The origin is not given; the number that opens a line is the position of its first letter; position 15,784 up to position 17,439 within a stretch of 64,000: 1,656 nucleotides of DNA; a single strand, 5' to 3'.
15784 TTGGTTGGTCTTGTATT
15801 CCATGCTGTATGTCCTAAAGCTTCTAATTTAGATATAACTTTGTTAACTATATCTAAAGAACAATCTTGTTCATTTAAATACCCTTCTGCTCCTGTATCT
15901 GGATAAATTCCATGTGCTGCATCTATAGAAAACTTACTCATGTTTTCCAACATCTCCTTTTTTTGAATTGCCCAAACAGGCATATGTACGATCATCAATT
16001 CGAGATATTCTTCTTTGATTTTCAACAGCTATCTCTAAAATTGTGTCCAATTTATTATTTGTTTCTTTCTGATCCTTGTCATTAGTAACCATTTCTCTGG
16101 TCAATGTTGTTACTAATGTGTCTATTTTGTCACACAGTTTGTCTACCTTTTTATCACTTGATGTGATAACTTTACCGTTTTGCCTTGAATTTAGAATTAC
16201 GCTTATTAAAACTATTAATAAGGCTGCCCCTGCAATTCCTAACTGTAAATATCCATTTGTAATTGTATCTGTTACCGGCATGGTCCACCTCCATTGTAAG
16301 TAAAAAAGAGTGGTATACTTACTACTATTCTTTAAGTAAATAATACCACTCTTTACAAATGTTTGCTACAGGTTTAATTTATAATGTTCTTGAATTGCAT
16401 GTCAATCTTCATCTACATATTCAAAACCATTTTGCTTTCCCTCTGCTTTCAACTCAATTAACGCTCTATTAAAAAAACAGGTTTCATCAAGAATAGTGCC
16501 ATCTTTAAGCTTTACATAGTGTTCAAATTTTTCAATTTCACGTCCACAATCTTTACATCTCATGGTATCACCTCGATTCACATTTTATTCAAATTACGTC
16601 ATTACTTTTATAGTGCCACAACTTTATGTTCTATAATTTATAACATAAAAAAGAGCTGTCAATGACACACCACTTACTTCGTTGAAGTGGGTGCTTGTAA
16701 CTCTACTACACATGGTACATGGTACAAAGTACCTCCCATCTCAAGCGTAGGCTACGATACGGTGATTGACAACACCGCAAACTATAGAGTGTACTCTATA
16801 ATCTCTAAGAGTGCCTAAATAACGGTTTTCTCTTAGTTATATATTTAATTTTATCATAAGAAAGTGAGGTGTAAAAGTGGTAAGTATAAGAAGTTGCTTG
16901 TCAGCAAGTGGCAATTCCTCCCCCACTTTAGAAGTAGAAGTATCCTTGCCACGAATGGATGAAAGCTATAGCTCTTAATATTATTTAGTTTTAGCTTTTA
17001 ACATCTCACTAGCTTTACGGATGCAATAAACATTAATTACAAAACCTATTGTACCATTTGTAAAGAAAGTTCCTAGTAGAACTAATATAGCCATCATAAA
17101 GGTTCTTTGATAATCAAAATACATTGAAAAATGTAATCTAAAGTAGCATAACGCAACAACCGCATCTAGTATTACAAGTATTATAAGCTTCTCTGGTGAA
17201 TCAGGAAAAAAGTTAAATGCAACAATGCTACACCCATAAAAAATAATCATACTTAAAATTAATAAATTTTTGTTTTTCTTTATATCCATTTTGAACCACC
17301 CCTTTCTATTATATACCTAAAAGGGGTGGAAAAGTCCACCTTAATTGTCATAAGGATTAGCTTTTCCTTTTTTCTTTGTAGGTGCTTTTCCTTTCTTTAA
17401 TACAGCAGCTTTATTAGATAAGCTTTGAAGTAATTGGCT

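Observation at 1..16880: A 224-bp near-perfect inverted repeat pair brackets a 16.4-kb lysis/plasmid/mobilization/recombination block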

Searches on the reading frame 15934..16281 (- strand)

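Call 19: search_protein_families(library=pfam, proteins=[window:15934-16281:-], max_evalue=0.01)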
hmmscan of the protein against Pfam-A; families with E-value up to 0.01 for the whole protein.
window:15934-16281:- (115 aa): 1 family
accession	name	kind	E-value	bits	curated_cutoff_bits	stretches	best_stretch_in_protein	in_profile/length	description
PF06103.16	DUF948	-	0.0015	19.2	37.2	1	16-83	5-72/89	Bacterial protein of unknown function (DUF948)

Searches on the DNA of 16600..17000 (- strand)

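Call 38: search_dna_similar(query=window:16658-16963:-, collection=plasmids, mode=distant, max_rows=40, rows=spread)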
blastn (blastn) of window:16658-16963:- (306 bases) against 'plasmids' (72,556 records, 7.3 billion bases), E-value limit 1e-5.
Records with a match: 15; places in all: 26; records where one place covers at least 80% of the query: 0.
Best place of each record, by identity: 90-95% 1; 80-90% 13; 60-80% 1.
By first word of the organism name: Clostridium 14; Alicyclobacillus 1.
By predicted mobility (MOB-suite, as given by PLSDB): non-mobilizable 15.
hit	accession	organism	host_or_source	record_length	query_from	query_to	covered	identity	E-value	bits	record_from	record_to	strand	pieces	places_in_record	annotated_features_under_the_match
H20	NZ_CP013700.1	Clostridium sporogenes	Microbial isolate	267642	168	306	45%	82.3%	1e-30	140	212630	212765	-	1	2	RNA-guided endonuclease TnpB family protein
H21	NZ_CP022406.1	Clostridium sporogenes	-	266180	168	306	45%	82.3%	1e-30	140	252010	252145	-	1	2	RNA-guided endonuclease TnpB family protein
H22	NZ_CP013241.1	Clostridium sporogenes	Microbial isolate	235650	168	306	45%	81.6%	5e-29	135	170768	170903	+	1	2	RNA-guided endonuclease TnpB family protein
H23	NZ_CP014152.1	Clostridium botulinum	Microbial isolate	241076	168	306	45%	81.6%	5e-29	135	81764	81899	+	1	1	RNA-guided endonuclease TnpB family protein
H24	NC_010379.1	Clostridium botulinum B1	-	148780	168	306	45%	81.6%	5e-29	135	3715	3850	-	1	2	RNA-guided endonuclease TnpB family protein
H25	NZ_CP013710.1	Clostridium botulinum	Microbial isolate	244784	168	306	45%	81.6%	5e-29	135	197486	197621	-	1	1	RNA-guided endonuclease TnpB family protein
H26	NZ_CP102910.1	Clostridium botulinum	Homo sapiens,Fecal sample from botulism ...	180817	168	306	45%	81.6%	5e-29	135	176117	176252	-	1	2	RNA-guided endonuclease TnpB family protein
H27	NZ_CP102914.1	Clostridium botulinum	Homo sapiens,Fecal sample from botulism ...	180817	168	306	45%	81.6%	5e-29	135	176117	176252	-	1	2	RNA-guided endonuclease TnpB family protein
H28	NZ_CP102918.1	Clostridium botulinum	Pate collected as part of botulism ...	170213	168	306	45%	81.6%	5e-29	135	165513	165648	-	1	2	RNA-guided endonuclease TnpB family protein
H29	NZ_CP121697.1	Clostridium botulinum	Homo sapiens,human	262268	168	306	45%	81.6%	5e-29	135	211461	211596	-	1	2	RNA-guided endonuclease TnpB family protein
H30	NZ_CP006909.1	Clostridium botulinum CDC_1436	Isolate microbial culture,stool (infant)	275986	168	306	45%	79.7%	3e-25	123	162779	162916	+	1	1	RNA-guided endonuclease TnpB family protein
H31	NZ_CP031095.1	Clostridium botulinum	Homo sapiens,human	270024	168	275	35%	87.3%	2e-28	133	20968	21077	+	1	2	RNA-guided endonuclease TnpB family protein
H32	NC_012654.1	Clostridium botulinum Ba4 str. 657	-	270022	168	275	35%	87.3%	2e-28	133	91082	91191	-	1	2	RNA-guided endonuclease TnpB family protein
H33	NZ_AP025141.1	Clostridium botulinum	Homo sapiens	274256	168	275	35%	87.3%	2e-28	133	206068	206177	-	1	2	RNA-guided endonuclease TnpB family protein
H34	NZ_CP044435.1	Alicyclobacillus sp. TC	cell culture,acidic hot spring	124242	12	56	15%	91.3%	3e-7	63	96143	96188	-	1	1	helicase-related protein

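Call 48: search_rna_families(source=window, start=16600, end=17000, threshold=evalue, max_evalue=10, show_alignments=2)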
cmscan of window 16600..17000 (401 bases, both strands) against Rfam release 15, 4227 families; matches with E-value up to 10: 4.
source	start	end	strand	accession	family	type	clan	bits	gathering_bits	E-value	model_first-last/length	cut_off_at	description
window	16828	16863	-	RF01592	plasmodium_snoR17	Gene; snRNA; snoRNA; CD-box;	-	21.1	51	6.2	1-80/80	no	small nucleolar RNA snoR17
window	16856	16877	+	RF01360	CRISPR-DR47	Gene; CRISPR;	-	17.6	39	1.1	1-37/37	no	CRISPR RNA direct repeat element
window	16861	16945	-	RF01479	rli48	Gene; sRNA;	-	14.8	100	8.1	1-149/149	no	Listeria sRNA rli48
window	16882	16947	-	RF03082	dinG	Gene; sRNA;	-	14.1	46.9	6.4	1-87/87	no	dinG RNA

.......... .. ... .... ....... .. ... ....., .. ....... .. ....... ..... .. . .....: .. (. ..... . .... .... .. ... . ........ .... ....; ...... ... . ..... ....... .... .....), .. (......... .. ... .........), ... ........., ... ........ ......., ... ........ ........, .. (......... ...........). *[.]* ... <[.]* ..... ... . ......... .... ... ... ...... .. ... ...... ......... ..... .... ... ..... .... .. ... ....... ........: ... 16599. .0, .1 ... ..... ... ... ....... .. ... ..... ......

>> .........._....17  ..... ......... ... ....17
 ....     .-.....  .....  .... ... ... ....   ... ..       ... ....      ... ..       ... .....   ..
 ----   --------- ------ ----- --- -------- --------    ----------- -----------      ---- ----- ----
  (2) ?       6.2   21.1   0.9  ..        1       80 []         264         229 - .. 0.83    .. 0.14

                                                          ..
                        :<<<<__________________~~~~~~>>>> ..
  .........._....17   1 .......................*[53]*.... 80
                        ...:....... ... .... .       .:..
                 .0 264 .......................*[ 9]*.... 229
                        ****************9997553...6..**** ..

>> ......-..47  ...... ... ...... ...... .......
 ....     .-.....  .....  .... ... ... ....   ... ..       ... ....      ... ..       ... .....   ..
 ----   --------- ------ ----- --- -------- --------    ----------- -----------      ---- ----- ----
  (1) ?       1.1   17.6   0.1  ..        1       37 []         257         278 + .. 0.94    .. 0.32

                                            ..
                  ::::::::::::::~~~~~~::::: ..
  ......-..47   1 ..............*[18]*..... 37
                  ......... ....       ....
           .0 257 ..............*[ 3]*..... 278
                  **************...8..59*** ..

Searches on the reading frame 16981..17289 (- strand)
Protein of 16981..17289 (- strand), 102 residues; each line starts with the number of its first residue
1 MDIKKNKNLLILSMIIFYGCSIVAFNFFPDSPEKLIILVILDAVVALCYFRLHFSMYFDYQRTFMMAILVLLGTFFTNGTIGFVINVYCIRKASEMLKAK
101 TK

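Call 19: search_protein_families(library=pfam, proteins=[window:16981-17289:-], max_evalue=0.01)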
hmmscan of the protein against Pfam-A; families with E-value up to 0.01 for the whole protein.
window:16981-17289:- (102 aa): 0 families

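Call 46: find_related_loci(query=window:16981-17289:-, collection=viral_contigs, flank=3000)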
Query window:16981-17289:- (102 aa) in viral_contigs; peptide patterns used: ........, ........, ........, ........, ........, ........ (x = any residue, [..] = any of these).
37 stretches matched a pattern, but none encodes a relative of the query by tblastn (E <= 1e-3).

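Call 77: find_homologous_proteins(query=window:16981-17289:-, max_evalue=0.00001)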
Query window:16981-17289:- (102 aa): 1 proteins with E <= 0.00001 among 2 candidates.
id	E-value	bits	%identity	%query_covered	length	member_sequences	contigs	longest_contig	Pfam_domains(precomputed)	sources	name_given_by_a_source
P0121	3.2e-59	215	100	100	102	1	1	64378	-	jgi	-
